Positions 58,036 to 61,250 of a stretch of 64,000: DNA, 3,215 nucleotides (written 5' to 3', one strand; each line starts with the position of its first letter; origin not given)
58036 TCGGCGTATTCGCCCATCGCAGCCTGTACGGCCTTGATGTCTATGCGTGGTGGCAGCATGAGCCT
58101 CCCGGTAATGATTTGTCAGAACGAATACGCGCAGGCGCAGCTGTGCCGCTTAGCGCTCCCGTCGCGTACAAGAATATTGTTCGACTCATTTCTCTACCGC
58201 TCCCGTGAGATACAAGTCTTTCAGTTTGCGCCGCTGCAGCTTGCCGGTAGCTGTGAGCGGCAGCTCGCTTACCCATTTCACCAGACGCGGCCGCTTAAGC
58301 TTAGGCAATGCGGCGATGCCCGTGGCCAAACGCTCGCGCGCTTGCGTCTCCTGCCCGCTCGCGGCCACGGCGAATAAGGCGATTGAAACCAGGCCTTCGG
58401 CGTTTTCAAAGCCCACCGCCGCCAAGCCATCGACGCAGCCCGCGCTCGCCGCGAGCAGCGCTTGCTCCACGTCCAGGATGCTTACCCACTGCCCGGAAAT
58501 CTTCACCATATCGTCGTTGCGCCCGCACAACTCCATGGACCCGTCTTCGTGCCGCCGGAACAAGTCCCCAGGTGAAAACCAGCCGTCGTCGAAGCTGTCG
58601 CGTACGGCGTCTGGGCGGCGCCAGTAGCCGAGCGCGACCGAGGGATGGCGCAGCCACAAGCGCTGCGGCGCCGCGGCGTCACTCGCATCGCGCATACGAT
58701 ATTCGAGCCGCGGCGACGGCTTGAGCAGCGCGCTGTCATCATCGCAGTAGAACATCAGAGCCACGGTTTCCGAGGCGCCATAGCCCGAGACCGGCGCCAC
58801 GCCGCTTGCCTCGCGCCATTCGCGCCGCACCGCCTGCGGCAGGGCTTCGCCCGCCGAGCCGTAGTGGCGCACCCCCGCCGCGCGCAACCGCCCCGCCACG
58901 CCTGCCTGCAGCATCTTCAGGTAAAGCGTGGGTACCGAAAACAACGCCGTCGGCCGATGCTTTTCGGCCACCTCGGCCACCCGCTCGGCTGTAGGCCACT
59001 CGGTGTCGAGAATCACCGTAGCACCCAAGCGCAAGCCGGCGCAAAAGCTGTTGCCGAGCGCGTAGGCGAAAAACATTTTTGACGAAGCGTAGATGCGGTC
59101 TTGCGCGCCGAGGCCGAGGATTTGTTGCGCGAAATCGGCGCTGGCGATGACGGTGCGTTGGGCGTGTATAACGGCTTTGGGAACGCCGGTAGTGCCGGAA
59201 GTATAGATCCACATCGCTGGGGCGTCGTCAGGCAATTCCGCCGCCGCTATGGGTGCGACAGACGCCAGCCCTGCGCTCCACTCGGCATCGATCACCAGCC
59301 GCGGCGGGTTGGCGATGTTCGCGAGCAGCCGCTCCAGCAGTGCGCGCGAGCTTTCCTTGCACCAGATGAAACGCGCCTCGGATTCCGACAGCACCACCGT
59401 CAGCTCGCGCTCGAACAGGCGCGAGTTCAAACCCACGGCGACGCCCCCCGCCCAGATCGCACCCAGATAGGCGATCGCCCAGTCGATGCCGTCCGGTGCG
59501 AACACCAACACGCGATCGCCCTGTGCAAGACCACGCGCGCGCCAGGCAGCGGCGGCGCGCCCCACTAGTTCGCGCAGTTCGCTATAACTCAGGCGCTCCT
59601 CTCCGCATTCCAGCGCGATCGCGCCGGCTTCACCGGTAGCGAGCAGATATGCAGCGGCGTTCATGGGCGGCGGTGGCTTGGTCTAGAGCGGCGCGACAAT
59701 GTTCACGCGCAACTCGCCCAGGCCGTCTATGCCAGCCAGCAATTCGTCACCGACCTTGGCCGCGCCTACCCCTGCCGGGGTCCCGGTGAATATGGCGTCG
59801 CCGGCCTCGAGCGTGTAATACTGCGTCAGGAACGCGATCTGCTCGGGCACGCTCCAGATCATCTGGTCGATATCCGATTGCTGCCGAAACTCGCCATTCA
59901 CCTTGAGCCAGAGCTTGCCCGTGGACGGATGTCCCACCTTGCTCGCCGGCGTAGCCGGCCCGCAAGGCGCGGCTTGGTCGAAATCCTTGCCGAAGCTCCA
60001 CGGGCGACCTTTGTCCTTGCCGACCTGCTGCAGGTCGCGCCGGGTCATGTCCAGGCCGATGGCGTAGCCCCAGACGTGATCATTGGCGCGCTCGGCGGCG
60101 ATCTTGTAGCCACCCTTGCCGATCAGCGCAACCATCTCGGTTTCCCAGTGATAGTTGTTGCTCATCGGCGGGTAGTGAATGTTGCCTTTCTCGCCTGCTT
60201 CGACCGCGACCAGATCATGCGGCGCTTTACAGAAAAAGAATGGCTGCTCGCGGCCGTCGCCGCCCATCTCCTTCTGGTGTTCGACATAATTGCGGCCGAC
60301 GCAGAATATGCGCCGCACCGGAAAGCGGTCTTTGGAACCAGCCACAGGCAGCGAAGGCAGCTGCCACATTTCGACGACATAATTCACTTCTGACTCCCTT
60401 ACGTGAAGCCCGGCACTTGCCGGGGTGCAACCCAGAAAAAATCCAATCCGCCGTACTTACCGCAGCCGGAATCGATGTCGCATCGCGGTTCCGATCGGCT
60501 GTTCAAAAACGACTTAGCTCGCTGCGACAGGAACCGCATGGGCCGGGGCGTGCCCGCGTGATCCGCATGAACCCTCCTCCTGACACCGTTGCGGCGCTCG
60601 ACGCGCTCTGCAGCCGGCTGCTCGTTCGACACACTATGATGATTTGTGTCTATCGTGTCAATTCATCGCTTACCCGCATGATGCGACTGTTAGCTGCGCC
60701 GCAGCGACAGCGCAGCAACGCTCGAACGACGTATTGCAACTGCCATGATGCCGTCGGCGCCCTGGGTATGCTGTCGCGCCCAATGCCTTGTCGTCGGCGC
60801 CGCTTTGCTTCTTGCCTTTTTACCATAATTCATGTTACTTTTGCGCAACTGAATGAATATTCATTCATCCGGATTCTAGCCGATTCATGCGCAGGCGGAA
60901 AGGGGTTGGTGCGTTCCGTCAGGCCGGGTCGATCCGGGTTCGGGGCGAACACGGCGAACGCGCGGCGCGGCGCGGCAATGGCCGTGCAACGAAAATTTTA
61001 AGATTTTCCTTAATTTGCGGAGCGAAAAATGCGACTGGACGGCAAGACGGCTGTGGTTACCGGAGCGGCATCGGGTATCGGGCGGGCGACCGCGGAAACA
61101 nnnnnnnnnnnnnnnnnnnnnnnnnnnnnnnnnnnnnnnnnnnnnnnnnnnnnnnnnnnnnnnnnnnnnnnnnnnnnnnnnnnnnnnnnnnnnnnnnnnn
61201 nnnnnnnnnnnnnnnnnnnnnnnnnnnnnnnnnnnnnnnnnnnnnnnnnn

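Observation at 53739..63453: Catabolic locus mixing CoA-thioester enzymes with O2-dependent extradiol ring cleavage; substrate unassigned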

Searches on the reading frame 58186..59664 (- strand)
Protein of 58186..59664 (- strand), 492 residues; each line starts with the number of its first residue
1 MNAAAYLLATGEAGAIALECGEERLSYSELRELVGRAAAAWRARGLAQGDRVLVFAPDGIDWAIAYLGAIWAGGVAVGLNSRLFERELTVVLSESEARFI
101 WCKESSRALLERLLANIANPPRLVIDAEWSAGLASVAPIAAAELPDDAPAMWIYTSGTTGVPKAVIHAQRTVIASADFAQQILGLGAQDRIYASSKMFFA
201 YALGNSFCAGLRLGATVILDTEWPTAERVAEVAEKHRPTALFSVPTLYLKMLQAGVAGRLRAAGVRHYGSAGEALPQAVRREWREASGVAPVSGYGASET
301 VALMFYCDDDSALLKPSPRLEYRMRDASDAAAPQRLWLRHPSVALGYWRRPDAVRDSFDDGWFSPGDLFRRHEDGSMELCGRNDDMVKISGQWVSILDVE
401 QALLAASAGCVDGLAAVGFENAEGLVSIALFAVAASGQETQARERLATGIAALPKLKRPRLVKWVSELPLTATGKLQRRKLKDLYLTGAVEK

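Call 3: search_protein_families(library=pfam, proteins=[window:58186-59664:-], max_evalue=0.01)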
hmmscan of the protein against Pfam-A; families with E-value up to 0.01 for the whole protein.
window:58186-59664:- (492 aa): 2 families
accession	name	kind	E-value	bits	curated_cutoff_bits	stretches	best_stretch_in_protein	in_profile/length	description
PF00501.34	AMP-binding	-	1.6e-61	208.7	29.9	1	12-348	8-384/384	AMP-binding enzyme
PF13193.12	AMP-binding_C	-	0.00059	21.2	24.5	1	399-475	2-76/76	AMP-binding enzyme C-terminal domain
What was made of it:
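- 58186..59664 (-): AMP-forming aryl-CoA ligase, peripheral member of the benzoate-CoA ligase family. Pfam AMP-binding 209 bits (call 3).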

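Call 5: search_protein_families(library=ncbifam, proteins=[window:58186-59664:-], max_evalue=0.001)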
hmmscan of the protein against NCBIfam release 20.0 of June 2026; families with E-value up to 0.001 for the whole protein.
window:58186-59664:- (492 aa): 107 families (the best 25 are shown)
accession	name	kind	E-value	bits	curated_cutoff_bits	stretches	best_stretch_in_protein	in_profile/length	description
NF053567.1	HBDA_AROS1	equivalog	7.3e-110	367.8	1000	1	8-485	23-519/523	3-hydroxybenzoate--CoA ligase HbdA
TIGR02262.1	benz_CoA_lig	subfamily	1.6e-92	310.8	375.25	1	10-483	16-507/508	benzoate-CoA ligase family protein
NF004837.0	PRK06187.1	subfamily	1.3e-65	221.6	476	1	15-488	24-525/531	long-chain-fatty-acid--CoA ligase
NF006182.0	PRK08316.1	subfamily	1.4e-53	182.2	663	1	15-485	27-517/523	fatty acyl-CoA synthetase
NF005801.1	PRK07656.1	equivalog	2.8e-51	174.7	657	1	15-482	17-500/500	FadD3 family acyl-CoA ligase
NF004114.0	PRK05605.1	equivalog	5.1e-51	173.7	766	2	143-484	217-568/575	long-chain-fatty-acid--CoA ligase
NF005858.0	PRK07787.1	subfamily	9.1e-50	169.4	575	1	14-482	16-469/471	acyl-CoA synthetase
TIGR01733.1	AA-adenyl-dom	subfamily_domain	4.5e-49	167.4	317.4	1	26-406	1-401/409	amino acid adenylation domain-containing protein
TIGR03098.1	ligase_PEP_1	hypoth_equivalog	9.5e-48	162.9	592.35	2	10-288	11-301/517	acyl-CoA ligase (AMP-forming), exosortase A system-associated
NF004808.0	PRK06155.1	equivalog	1.1e-46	159.2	722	1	15-487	37-524/542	ATP-dependent acyl-CoA ligase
NF005307.0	PRK06839.1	equivalog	3.3e-46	158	748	1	15-483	18-491/496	o-succinylbenzoate--CoA ligase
NF006181.0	PRK08314.1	subfamily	3.5e-46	157.6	705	2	128-483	185-552/563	long-chain-fatty-acid--CoA ligase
NF009233.0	PRK12583.1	subfamily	4.9e-45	154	832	2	142-485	196-550/558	fatty acid CoA ligase family protein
NF004814.0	PRK06164.1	equivalog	9.7e-45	153.1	677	1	10-483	21-528/540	acyl-CoA synthetase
NF005702.0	PRK07514.1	subfamily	2.3e-44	151.6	558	1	21-485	26-500/506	malonyl-CoA synthase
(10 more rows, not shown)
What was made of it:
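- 58186..59664 (-): HbdA model 368 bits (cut-off 1000) and TIGR02262 311 bits (cut-off 375) (call 5).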

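Call 45: search_solved_structures(query=window:58186-59664:-, max_evalue=1e-30)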
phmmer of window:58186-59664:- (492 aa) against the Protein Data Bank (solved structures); distinct sequences matched with E-value up to 1e-30: 20.
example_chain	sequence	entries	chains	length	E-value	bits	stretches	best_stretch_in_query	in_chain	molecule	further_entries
2v7b_A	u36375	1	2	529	4.9e-63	216.7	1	2-483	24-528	BENZOATE-COENZYME A LIGASE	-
6m2o_A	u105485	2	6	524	7.7e-62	212.7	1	23-483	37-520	Benzoate-coenzyme A ligase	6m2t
6m2u_A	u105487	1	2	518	8.1e-62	212.7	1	23-483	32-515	Benzoate-coenzyme A ligase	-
4rlf_A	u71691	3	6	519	1.5e-61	211.8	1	23-483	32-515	Benzoate-coenzyme A ligase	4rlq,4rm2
4rm3_A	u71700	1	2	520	1.5e-61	211.8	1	23-483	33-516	Benzoate-coenzyme A ligase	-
4eat_A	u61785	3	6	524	1.5e-61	211.7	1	23-483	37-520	Benzoate-coenzyme A ligase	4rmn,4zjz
4wv3_A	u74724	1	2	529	6.3e-48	166.9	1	17-484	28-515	Anthranilate-CoA ligase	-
3r44_A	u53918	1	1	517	1.8e-40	142.2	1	22-486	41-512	fatty acyl CoA synthetase FADD13 (FATTY-ACYL-CoA SYNTHETASE)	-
5oe3_A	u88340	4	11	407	1.2e-39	139.6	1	38-384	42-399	Anthranilate--CoA ligase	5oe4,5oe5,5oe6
4fuq_A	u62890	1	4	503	5.7e-35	124.1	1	17-485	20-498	Malonyl CoA synthetase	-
4gxq_A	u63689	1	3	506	3.5e-34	121.5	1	17-485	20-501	Malonyl CoA synthetase, Benzoate-CoA ligase Chimeric protein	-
4fut_A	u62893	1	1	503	3.9e-34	121.4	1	17-485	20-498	Malonyl CoA synthetase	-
4gxr_A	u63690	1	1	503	5.5e-34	120.9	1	17-485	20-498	Malonyl CoA synthetase, Benzoate-CoA ligase Chimeric protein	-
6mfy_A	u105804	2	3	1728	2.5e-33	118.7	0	16-482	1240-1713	Linear gramicidin synthase subunit A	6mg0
6mfz_A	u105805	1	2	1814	3.2e-33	118.4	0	16-482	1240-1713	Linear gramicidin synthase subunit A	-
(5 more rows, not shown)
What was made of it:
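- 58186..59664 (-): PDB benzoate-CoA ligase 2v7b 217 bits (call 45).
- The ligase resembles enzymes for intact aromatic rings (calls 5, 45), which fits a feeder role as well as my proposed role.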

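Call 67: search_dna_similar(query=window:58186-59664:-, collection=plasmids, mode=protein, max_evalue=1e-60, max_rows=25)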
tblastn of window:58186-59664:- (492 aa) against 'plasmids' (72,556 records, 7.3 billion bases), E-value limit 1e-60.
No match.
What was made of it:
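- Tried and rejected: Plasmid search for ligase homologues at E <= 1e-60: none (call 67).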

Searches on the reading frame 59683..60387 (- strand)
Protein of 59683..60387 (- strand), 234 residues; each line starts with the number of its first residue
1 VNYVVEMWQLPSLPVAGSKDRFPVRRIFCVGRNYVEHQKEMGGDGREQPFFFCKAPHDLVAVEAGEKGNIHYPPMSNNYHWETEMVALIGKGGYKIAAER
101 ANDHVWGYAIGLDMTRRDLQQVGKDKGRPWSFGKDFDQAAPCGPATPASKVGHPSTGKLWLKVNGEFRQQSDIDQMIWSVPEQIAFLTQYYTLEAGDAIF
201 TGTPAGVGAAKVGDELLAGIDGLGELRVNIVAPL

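Call 3: search_protein_families(library=pfam, proteins=[window:59683-60387:-], max_evalue=0.01)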
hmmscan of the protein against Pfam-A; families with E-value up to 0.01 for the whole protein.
window:59683-60387:- (234 aa): 1 family
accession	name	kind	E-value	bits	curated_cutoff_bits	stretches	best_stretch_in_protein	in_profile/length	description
PF01557.24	FAA_hydrolase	-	5.1e-55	186.9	23.9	1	27-230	2-213/214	Fumarylacetoacetate (FAA) hydrolase C-terminal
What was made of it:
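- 59683..60387 (-): Short FAH-family hydrolase of the fumarylpyruvate (acylpyruvate) hydrolase type; first gene of the operon. Pfam FAA_hydrolase 187 bits (call 3).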

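Call 5: search_protein_families(library=ncbifam, proteins=[window:59683-60387:-], max_evalue=0.001)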
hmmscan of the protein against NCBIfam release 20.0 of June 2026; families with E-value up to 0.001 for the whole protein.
window:59683-60387:- (234 aa): 6 families
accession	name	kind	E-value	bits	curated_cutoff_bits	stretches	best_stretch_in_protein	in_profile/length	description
NF007967.0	PRK10691.1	equivalog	8.1e-43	146.3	201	1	20-221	12-210/219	fumarylacetoacetate hydrolase family protein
TIGR02303.1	HpaG-C-term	equivalog_domain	2.5e-35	122.1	276.4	1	25-231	43-243/245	4-hydroxyphenylacetate degradation bifunctional isomerase/decarboxylase, C-terminal subunit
NF053535.1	DhyDRhmHlse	equivalog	7.4e-33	114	500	1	12-232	53-280/284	2,4-didehydro-3-deoxy-L-rhamnonate hydrolase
NF011750.0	PRK15203.1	equivalog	2.9e-27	95.5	811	1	24-232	222-424/429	4-hydroxyphenylacetate degradation bifunctional isomerase/decarboxylase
NF009399.0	PRK12764.1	equivalog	7.6e-20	71.4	444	1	24-221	21-210/501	fumarylacetoacetate hydrolase family protein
TIGR02305.1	HpaG-N-term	equivalog_domain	1.2e-16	60.8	228.65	1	63-228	43-203/205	4-hydroxyphenylacetate degradation bifunctional isomerase/decarboxylase, N-terminal subunit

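Call 46: search_solved_structures(query=window:59683-60387:-, max_evalue=1e-15)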
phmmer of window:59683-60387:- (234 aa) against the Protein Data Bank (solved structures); distinct sequences matched with E-value up to 1e-15: 23.
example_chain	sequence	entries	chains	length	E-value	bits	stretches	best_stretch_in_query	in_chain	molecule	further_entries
6j5y_A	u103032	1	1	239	1.3e-82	280.3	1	12-231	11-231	FAA hydrolase family protein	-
4maq_A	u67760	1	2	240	8.7e-71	241.6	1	3-226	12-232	Putative fumarylpyruvate hydrolase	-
6sbi_A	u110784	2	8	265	2.4e-47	164.8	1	25-229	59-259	Acylpyruvase FAHD1, mitochondrial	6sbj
6fog_A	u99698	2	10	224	6.7e-45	156.8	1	25-230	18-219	Acylpyruvase FAHD1, mitochondrial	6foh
1saw_A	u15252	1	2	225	6.8e-45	156.8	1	25-230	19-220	hypothetical protein FLJ36880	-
1nr9_A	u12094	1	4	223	1.8e-37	132.5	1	21-223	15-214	Protein YCGM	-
3s52_A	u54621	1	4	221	6.7e-36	127.3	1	21-222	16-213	Putative fumarylacetoacetate hydrolase family protein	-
8sky_A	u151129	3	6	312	5.1e-34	121.2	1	23-215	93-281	Fumarylacetoacetate hydrolase family protein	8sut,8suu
3v77_A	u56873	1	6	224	4.7e-33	118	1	25-220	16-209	Putative fumarylacetoacetate isomerase/hydrolase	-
1gtt_A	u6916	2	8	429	7.5e-33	117.4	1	23-231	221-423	4-HYDROXYPHENYLACETATE DEGRADATION BIFUNCTIONAL ISOMERASE/DECARBOXYLASE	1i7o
2dfu_A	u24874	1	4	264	2.7e-32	115.5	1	25-227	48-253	probable 2-hydroxyhepta-2,4-diene-1,7-dioate isomerase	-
1wzo_A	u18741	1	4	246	3.3e-28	102.1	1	25-227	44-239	HpcE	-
6j57_A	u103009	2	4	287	1.8e-27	99.7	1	25-212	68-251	Predicted 2-keto-4-pentenoate hydratase/2-oxohepta-3-ene-1,7-dioic acid hydratase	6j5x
6v77_A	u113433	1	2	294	3.4e-27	98.8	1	17-227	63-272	Putative HpcE protein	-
6iym_A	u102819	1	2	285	1.3e-26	96.9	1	22-228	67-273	5-oxopent-3-ene-1,2,5-tricarboxylate decarboxylase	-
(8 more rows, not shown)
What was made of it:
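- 59683..60387 (-): PDB 6j5y 280 bits and 4maq 'putative fumarylpyruvate hydrolase' 242 bits (call 46).
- On Fumarylpyruvate hydrolase (NagK type): 6j5y 280 bits and 4maq 242 bits (call 46).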

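Call 68: search_dna_similar(query=window:59683-60387:-, collection=plasmids, mode=protein, max_evalue=1e-50, max_rows=25, rows=spread)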
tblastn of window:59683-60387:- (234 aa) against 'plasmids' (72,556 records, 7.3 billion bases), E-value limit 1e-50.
Records with a match: 173; places in all: 179; records where one place covers at least 80% of the query: 173.
Best place of each record, by identity: <60% 173.
By first word of the organism name: Pseudosulfitobacter 18; Escherichia 13; Rhizobium 10; Phaeobacter 9; Agrobacterium 9; Cupriavidus 9; Shinella 8; Paracoccus 8; Sinorhizobium 7; Burkholderia 6; and 42 more.
By predicted mobility (MOB-suite, as given by PLSDB): non-mobilizable 117; conjugative 40; mobilizable 16.
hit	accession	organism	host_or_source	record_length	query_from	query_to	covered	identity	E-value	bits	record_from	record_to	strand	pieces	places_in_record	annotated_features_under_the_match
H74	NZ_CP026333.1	Pseudomonas sp. XWY-1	cell culture,Rice Fields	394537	1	231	99%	55.2%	7e-82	273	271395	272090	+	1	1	fumarylacetoacetate hydrolase family protein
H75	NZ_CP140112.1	Pseudomonas aeruginosa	Homo sapiens,central venous ...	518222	1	231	99%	54.3%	5e-78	262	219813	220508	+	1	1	fumarylacetoacetate hydrolase family protein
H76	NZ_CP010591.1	Phaeobacter gallaeciensis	cell culture,clam larvae aquaculture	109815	1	230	98%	52.4%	8e-73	247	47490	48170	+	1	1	fumarylacetoacetate hydrolase family protein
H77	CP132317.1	Shinella sumterensis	Homo sapiens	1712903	2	233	99%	51.5%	1e-69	238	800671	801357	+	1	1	fumarylacetoacetate hydrolase family protein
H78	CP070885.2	Pseudosulfitobacter pseudonitzschiae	Skeletonema costatum,The surface ...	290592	1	230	98%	51.9%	1e-67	232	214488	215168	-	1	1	fumarylacetoacetate hydrolase family protein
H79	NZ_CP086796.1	Pseudosulfitobacter pseudonitzschiae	Thalassiosira tenera,The surface ...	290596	1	230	98%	51.9%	1e-67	232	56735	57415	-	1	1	fumarylacetoacetate hydrolase family protein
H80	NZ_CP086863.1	Pseudosulfitobacter pseudonitzschiae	Skeletonema costatum,The surface ...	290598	1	230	98%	51.9%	1e-67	232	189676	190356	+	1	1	fumarylacetoacetate hydrolase family protein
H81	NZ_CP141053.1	Paracoccus denitrificans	-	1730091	1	231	99%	51.3%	5e-67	230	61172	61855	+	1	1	none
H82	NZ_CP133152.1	Sinorhizobium chiapasense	Acaciella angustissima,cell culture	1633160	1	231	99%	50.9%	1e-70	240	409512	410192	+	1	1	none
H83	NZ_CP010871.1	Actibacterium sp. EMB200-NS6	cell culture,oil contaminated tidal flat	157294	1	230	98%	50.6%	6e-67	230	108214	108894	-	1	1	fumarylacetoacetate hydrolase family protein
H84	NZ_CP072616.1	Sulfitobacter sp. CB2047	-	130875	1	230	98%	50.2%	3e-66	228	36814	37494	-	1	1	fumarylacetoacetate hydrolase family protein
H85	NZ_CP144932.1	Escherichia coli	Homo sapiens,Cell culture,feces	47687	2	231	98%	49.8%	8e-68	233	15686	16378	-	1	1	fumarylacetoacetate hydrolase family protein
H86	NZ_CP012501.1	Escherichia coli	Homo sapiens,bagged lettuce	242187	2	231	98%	49.8%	1e-67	232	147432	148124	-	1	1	fumarylacetoacetate hydrolase family protein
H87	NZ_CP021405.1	Pacificitalea manganoxidans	cell culture,sediment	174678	3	231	98%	50.0%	5e-72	244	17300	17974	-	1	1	fumarylacetoacetate hydrolase family protein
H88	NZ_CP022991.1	Paraburkholderia aromaticivorans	-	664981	3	230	97%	49.3%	1e-67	232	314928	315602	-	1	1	fumarylacetoacetate hydrolase family protein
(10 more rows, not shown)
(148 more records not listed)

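Call 69: get_annotated_region(hit=H74, flank=5000)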
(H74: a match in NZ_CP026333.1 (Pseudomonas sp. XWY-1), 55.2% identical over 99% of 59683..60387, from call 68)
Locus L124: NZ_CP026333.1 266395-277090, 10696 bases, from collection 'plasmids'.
description: Pseudomonas sp. XWY-1 plasmid pXWY, complete sequence
organism: Pseudomonas sp. XWY-1 (NCBI taxid 2069256)
taxonomy: Bacteria; Pseudomonadota; Gammaproteobacteria; Pseudomonadales; Pseudomonadaceae; Pseudomonas; Pseudomonas sp. XWY-1
host: -; source: cell culture,Rice Fields; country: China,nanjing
typing (MOB-suite, as given by PLSDB): conjugative; relaxase MOBF,MOBP; mating-pair formation MPF_F
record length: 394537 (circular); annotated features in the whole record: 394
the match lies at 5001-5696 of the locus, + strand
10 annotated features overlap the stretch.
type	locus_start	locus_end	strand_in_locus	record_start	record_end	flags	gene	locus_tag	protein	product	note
CDS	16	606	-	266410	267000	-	-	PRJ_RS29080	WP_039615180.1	DUF6088 family protein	-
CDS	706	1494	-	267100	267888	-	-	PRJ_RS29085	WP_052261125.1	metallophosphoesterase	-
CDS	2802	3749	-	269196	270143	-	-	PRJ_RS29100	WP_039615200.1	LysR substrate-binding domain-containing protein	-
CDS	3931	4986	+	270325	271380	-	gtdA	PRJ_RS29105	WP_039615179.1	gentisate 1,2-dioxygenase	-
CDS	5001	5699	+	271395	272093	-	-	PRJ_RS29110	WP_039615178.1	fumarylacetoacetate hydrolase family protein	-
CDS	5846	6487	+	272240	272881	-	maiA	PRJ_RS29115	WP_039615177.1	maleylacetoacetate isomerase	GO:0006559 - L-phenylalanine catabolic process [Evidence IEA]; GO:0006572 - tyrosine catabolic process [Evidence IEA]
CDS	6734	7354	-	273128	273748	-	-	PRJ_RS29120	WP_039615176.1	isochorismatase family protein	-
CDS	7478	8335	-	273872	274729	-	-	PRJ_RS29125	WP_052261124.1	pirin family protein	-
CDS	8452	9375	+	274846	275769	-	-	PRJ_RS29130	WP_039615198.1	LysR substrate-binding domain-containing protein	-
CDS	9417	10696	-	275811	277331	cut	-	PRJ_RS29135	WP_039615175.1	MFS transporter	GO:0055085 - transmembrane transport [Evidence IEA]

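Call 70: get_annotated_region(hit=H76, flank=5000)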
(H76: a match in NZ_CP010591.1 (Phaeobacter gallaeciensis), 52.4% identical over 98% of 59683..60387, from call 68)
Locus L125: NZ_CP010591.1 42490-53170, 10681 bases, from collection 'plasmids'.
description: Phaeobacter gallaeciensis strain P11 plasmid pP11_c, complete sequence
organism: Phaeobacter gallaeciensis (NCBI taxid 60890)
taxonomy: Bacteria; Pseudomonadota; Alphaproteobacteria; Rhodobacterales; Roseobacteraceae; Phaeobacter; Phaeobacter gallaeciensis
host: -; source: cell culture,clam larvae aquaculture; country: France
typing (MOB-suite, as given by PLSDB): non-mobilizable; replicon rep_cluster_636
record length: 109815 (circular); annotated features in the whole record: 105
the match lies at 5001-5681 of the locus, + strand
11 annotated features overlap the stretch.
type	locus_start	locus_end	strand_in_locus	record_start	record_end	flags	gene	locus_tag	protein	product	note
CDS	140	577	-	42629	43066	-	-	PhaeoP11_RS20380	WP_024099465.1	hypothetical protein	-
CDS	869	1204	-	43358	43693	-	-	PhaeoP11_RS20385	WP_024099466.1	hypothetical protein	-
CDS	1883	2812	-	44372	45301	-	-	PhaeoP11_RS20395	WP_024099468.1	LysR family transcriptional regulator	GO:0006355 - regulation of DNA-templated transcription [Evidence IEA]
CDS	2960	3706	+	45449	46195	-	-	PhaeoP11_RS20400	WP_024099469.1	class II aldolase/adducin family protein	-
CDS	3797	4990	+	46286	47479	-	-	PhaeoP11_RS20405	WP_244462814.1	3-hydroxybenzoate 6-monooxygenase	-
CDS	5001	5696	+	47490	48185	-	-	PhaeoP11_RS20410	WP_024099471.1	fumarylacetoacetate hydrolase family protein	-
CDS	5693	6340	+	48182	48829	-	maiA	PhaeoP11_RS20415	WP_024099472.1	maleylacetoacetate isomerase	GO:0006559 - L-phenylalanine catabolic process [Evidence IEA]; GO:0006572 - tyrosine catabolic process [Evidence IEA]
CDS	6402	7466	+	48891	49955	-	-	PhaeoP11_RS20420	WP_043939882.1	cupin domain-containing protein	-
CDS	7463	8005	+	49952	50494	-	-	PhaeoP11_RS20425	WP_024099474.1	maleylpyruvate isomerase N-terminal domain-containing protein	-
CDS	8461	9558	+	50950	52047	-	-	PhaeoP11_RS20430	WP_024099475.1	hypothetical protein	-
CDS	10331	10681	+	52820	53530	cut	-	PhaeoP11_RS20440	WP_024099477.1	dienelactone hydrolase family protein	-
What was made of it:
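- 59683..60387 (-): Homologues at 52-55% identity lie between gentisate 1,2-dioxygenase or 3-hydroxybenzoate 6-monooxygenase and maleylpyruvate isomerase genes (calls 68-70).
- On Fumarylpyruvate hydrolase (NagK type): 52-55% identity to genes inside gentisate clusters (calls 68-70).
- Closest known: Gentisate pathway hydrolase. Same: The FAH protein is 52-55% identical to hydrolases in gentisate clusters and scores 280 bits against 6j5y (calls 46, 68-70).
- NagK-type hydrolases normally act on gentisate-derived fumarylpyruvate (calls 69, 70), which a LigB-type enzyme is not expected to make. Hydration and oxidation of the thioester would create exactly the acylpyruvate that a NagK-type FAH needs (chemical inference; calls 46, 69, 70). 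FAH homologues are gentisate-pathway enzymes (calls 69, 70).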

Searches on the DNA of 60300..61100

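Call 76: search_rna_families(source=window, start=60300, end=61100, threshold=evalue, max_evalue=1)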
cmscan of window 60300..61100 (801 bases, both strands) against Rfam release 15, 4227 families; matches with E-value up to 1: 0.
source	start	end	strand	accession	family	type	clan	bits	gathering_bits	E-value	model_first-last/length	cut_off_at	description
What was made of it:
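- Tried and rejected: Riboswitch or small RNA in the 641-bp spacer: no Rfam match at E <= 1 (call 76).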
